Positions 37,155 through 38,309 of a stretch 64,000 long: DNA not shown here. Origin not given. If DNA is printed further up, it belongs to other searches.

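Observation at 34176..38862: Five-gene membrane cluster next to lptFG looks like a polyprenyl-phosphate-pentose (ribofuranose-type) periplasmic glycosylation system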

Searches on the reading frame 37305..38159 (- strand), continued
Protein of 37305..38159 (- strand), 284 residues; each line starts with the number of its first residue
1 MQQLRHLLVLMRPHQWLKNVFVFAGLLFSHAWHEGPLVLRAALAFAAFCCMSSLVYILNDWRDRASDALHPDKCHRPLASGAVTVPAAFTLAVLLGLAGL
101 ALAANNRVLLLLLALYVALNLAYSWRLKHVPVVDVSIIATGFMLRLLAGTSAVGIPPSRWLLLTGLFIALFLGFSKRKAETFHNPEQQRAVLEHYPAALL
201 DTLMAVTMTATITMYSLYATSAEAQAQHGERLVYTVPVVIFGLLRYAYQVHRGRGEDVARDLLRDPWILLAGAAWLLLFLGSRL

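Call 42: get_annotated_region(hit=H11, flank=6000)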
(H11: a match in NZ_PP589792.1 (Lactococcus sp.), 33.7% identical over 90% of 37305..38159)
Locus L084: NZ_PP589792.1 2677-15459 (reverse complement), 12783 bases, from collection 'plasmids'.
description: Lactococcus sp. strain LLF27 plasmid pLLF27D, complete sequence
organism: Lactococcus sp. (NCBI taxid 44273)
taxonomy: Bacteria; Bacillota; Bacilli; Lactobacillales; Streptococcaceae; Lactococcus; Lactococcus sp.
host: -; source: Bacterial culture,Dairy environment; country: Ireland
typing (MOB-suite, as given by PLSDB): mobilizable; replicon rep_cluster_414,rep_cluster_656; relaxase MOBP,MOB_Unknown
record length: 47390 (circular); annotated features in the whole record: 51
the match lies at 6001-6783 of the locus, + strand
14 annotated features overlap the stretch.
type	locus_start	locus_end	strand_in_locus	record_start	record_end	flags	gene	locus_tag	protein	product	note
CDS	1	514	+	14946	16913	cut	-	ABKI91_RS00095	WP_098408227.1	capsular polysaccharide synthesis protein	-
CDS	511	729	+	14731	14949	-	-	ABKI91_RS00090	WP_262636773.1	hypothetical protein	-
CDS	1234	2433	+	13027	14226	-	-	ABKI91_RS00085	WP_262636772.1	O-antigen ligase family protein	-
CDS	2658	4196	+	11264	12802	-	-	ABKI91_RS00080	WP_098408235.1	oligosaccharide flippase family protein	-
CDS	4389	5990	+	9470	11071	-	-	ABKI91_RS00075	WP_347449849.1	hypothetical protein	-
CDS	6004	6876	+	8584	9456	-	-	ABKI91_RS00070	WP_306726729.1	decaprenyl-phosphate phosphoribosyltransferase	-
CDS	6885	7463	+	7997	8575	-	-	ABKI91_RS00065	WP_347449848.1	HAD-IB family phosphatase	GO:0008152 - metabolic process [Evidence IEA]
CDS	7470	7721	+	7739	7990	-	-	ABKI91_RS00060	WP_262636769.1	GtrA family protein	GO:0000271 - polysaccharide biosynthetic process [Evidence IEA]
CDS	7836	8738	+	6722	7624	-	-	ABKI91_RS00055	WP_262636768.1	phosphodiester glycosidase family protein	-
CDS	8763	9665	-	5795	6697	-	-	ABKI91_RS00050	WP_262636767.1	LCP family protein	-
CDS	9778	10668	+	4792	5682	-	-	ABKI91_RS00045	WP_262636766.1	IS982-like element IS982B family transposase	GO:0006313 - DNA transposition [Evidence IEA]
CDS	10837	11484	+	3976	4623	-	pcp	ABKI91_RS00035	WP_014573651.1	pyroglutamyl-peptidase I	GO:0030163 - protein catabolic process [Evidence IEA]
CDS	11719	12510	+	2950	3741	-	-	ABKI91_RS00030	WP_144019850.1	Type 1 glutamine amidotransferase-like domain-containing protein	GO:0006508 - proteolysis [Evidence IEA]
CDS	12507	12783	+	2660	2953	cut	-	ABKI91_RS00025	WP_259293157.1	hypothetical protein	-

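Call 46: get_annotated_region(hit=H18, flank=5000)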
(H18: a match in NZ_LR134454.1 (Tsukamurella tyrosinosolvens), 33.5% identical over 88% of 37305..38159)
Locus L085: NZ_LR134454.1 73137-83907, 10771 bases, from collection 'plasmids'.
description: Tsukamurella tyrosinosolvens strain NCTC13231 plasmid 12, complete sequence
organism: Tsukamurella tyrosinosolvens (NCBI taxid 57704)
taxonomy: Bacteria; Actinomycetota; Actinomycetes; Mycobacteriales; Tsukamurellaceae; Tsukamurella; Tsukamurella tyrosinosolvens
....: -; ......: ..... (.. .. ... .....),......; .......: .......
typing (MOB-suite, as given by PLSDB): non-mobilizable
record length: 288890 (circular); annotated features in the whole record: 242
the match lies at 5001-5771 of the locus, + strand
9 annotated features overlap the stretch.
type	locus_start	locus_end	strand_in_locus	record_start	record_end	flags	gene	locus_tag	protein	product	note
CDS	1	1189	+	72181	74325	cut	-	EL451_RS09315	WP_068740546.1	SpoIID/LytB domain-containing protein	GO:0008150 - biological_process [Evidence IEA]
CDS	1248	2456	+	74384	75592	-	glf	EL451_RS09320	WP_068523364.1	UDP-galactopyranose mutase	GO:0009273 - peptidoglycan-based cell wall biogenesis [Evidence IEA]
CDS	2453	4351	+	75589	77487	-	-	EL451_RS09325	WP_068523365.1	glycosyltransferase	-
CDS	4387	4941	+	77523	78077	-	-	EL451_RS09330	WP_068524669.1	phosphatase PAP2 family protein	-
CDS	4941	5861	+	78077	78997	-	-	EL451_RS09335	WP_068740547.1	decaprenyl-phosphate phosphoribosyltransferase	-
CDS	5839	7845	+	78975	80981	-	zomB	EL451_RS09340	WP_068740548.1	flagellar motor control protein ZomB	-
CDS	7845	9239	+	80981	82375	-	-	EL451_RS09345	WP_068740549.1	FAD-binding oxidoreductase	-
CDS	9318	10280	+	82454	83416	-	-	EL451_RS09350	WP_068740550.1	sensor domain-containing diguanylate cyclase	-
CDS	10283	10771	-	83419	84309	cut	-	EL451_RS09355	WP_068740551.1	alpha/beta hydrolase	-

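Call 47: get_annotated_region(hit=H1, flank=6000)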
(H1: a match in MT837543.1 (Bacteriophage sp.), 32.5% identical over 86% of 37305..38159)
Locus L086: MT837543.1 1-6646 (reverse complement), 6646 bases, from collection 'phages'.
description: UNVERIFIED: Bacteriophage sp. clone scaffold_5080 genomic sequence.
organism: Bacteriophage sp. (NCBI taxid 38018)
taxonomy: Viruses
host: -; source: human fecal samples; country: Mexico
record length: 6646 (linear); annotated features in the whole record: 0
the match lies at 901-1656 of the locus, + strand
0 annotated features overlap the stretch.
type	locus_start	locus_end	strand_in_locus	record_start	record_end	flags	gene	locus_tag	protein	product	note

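Call 49: search_protein_families(library=ncbifam, proteins=[L085:4387-4941:+, L082:7855-8274:+, L084:6885-7463:+, L083:7915-9369:+, L084:4389-5990:+, L067:9836-11476:+], max_evalue=0.01)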
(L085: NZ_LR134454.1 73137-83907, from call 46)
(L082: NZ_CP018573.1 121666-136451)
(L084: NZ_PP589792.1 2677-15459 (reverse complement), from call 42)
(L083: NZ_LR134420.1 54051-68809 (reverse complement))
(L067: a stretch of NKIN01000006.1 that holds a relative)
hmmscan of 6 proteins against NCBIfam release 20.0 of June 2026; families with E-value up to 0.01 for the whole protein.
L085:4387-4941:+ (184 aa): 3 families
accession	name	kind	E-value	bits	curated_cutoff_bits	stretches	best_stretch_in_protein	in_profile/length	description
NF047884.1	UdeprDiPSep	equivalog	7.9e-09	35.7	250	1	23-161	48-185/188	undecaprenyl-diphosphatase SepP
NF008813.0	PRK11837.1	equivalog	0.00022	21.2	229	1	47-158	57-167/202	undecaprenyl-diphosphate phosphatase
NF007975.0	PRK10699.1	equivalog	0.0011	18.5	261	1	93-163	158-230/254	phosphatidylglycerophosphatase B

L082:7855-8274:+ (139 aa): 0 families

L084:6885-7463:+ (192 aa): 5 families
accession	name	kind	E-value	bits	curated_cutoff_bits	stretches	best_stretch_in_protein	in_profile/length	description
TIGR01490.1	HAD-SF-IB-hyp1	subfamily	4.2e-22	79.4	98.3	1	8-183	3-198/202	HAD-IB family hydrolase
TIGR01488.1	HAD-SF-IB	subfamily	2.6e-16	60.1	45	1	8-175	3-177/177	HAD-IB family phosphatase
NF052360.1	HolPasePseu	equivalog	1.2e-10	41.4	280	1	76-182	80-198/218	histidinol-phosphatase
NF052359.1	HolPaseNeis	equivalog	3e-07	30.4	400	1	75-182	79-201/221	histidinol-phosphatase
TIGR01545.1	YfhB_g-proteo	equivalog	9.5e-06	25.6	259.25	1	4-183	5-202/210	phosphatidylglycerophosphatase C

L083:7915-9369:+ (484 aa): 1 family
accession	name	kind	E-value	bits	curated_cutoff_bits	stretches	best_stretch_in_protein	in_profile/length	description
NF047440.1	LA3751_2_3_fam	subfamily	8.9e-07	28.1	200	1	69-354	99-387/460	LA_3751/LA_3752 family putative glycosyltransferase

L084:4389-5990:+ (533 aa): 0 families

L067:9836-11476:+ (546 aa): 0 families

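Call 58: search_protein_families(library=pfam, proteins=[L086:898-1779:+, L086:1789-2388:+, L086:2385-2741:+, L086:2746-3711:+, L086:3722-5419:+, L084:4389-5990:+, L084:7470-7721:+, L082:7855-8274:+, L082:3115-5337:+], max_evalue=0.01)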
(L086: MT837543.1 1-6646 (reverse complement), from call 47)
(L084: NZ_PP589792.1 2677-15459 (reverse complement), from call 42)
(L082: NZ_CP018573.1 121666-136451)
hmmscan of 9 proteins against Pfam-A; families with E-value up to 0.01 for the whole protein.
L086:898-1779:+ (293 aa): 2 families
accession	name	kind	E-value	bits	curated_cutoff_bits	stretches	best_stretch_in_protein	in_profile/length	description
PF01040.23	UbiA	-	6.1e-24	85.1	34.2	1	36-253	22-228/250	UbiA prenyltransferase family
PF19211.5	CoV_NSP2_N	-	0.0075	16.4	29.7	0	185-239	35-89/204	Coronavirus replicase NSP2, N-terminal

L086:1789-2388:+ (199 aa): 1 family
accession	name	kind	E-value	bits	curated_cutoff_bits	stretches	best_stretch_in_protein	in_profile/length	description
PF12710.13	HAD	-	1.4e-31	110.9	27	1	5-186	1-188/189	haloacid dehalogenase-like hydrolase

L086:2385-2741:+ (118 aa): 3 families
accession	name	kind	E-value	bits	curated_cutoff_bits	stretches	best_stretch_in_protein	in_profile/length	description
PF00892.27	EamA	-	3.1e-07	31.2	28.2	1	51-116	69-134/135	EamA-like transporter family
PF00893.25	Multi_Drug_Res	-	7e-07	30.1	23.7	1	26-108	10-93/93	Small Multidrug Resistance protein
PF10639.15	TMEM234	-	0.0015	19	30.1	1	35-115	31-112/113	Putative transmembrane family 234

L086:2746-3711:+ (321 aa): 9 families
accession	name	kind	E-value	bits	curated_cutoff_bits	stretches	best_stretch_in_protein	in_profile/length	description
PF01370.27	Epimerase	-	3.3e-35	122.1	20.9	1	4-229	2-240/240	NAD dependent epimerase/dehydratase family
PF16363.11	GDP_Man_Dehyd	-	1.6e-28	100.6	27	1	4-313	1-331/332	GDP-mannose 4,6 dehydratase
PF01073.25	3Beta_HSD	-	7.5e-16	58.4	22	1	5-218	2-230/280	3-beta hydroxysteroid dehydrogenase/isomerase family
PF07993.18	NAD_binding_4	-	8.7e-11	41.9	20.1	1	66-180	90-218/258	Male sterility protein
PF04321.23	RmlD_sub_bind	-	2.9e-10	40.1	27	1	1-165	1-147/287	RmlD substrate binding domain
PF13460.12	NAD_binding_10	-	3.8e-06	27.3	27.2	1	7-170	1-147/184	NAD(P)H-binding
PF02719.21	Polysacc_synt_2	-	0.0011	18.6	20.2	1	18-223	16-223/293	Polysaccharide biosynthesis protein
PF02254.24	TrkA_N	-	0.0023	18.6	23.8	1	7-73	4-71/116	TrkA-N domain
PF03435.24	Sacchrp_dh_NADP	-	0.0097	16.7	25.1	0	5-80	3-84/129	Saccharopine dehydrogenase NADP binding domain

L086:3722-5419:+ (565 aa): 1 family
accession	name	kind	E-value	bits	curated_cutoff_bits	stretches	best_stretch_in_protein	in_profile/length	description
PF19510.5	DUF6044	-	2.4e-103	346.9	27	1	14-564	12-563/564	Protein of unknown function (DUF6044)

L084:4389-5990:+ (533 aa): 0 families

L084:7470-7721:+ (83 aa): 1 family
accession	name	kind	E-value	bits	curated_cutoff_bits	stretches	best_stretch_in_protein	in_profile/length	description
PF04138.20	GtrA_DPMS_TM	-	5.4e-07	30.3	26.1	1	13-82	2-68/117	GtrA/DPMS, transmembrane domain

L082:7855-8274:+ (139 aa): 1 family
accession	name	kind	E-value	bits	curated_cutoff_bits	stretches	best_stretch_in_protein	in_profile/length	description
PF02681.20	DUF212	-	2e-33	115.7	26.5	1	8-129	7-125/126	Divergent PAP2 family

L082:3115-5337:+ (740 aa): 0 families

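Call 86: get_annotated_region(hit=H21, flank=6000)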
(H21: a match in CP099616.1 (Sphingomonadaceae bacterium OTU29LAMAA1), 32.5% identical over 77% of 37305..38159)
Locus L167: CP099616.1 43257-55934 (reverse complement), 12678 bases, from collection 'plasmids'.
description: Sphingomonadaceae bacterium OTU29LAMAA1 plasmid unnamed, complete sequence
organism: Sphingomonadaceae bacterium OTU29LAMAA1 (NCBI taxid 2952887)
taxonomy: Bacteria; Pseudomonadota; Alphaproteobacteria; Sphingomonadales; Sphingomonadaceae; ; Sphingomonadaceae bacterium OTU29LAMAA1
host: -; source: Arabidopsis thaliana,pure culture,leaf; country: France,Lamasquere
typing (MOB-suite, as given by PLSDB): non-mobilizable
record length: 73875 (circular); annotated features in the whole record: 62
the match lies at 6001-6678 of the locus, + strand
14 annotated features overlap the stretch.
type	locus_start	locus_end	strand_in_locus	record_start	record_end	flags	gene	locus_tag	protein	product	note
CDS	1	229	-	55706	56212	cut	-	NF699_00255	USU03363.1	TIGR02594 family protein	-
CDS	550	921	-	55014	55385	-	-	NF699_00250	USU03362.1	hypothetical protein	-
CDS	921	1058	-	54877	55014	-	-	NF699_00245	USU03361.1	hypothetical protein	-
CDS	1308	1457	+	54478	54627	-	-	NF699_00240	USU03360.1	hypothetical protein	-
CDS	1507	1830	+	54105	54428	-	-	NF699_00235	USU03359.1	hypothetical protein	-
CDS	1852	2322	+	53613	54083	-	-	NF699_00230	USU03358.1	hypothetical protein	-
CDS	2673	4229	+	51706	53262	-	-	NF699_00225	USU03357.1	hypothetical protein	-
CDS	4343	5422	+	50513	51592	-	-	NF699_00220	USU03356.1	hypothetical protein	-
CDS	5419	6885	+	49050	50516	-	-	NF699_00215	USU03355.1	UbiA family prenyltransferase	-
CDS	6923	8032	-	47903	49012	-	-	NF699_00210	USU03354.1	acyltransferase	-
CDS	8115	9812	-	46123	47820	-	-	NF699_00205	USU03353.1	hypothetical protein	-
CDS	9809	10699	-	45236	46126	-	-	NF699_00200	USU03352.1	phosphatase PAP2 family protein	-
CDS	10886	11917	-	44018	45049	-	-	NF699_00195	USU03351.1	tyrosine-type recombinase/integrase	-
CDS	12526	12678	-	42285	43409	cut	-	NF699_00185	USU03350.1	hypothetical protein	-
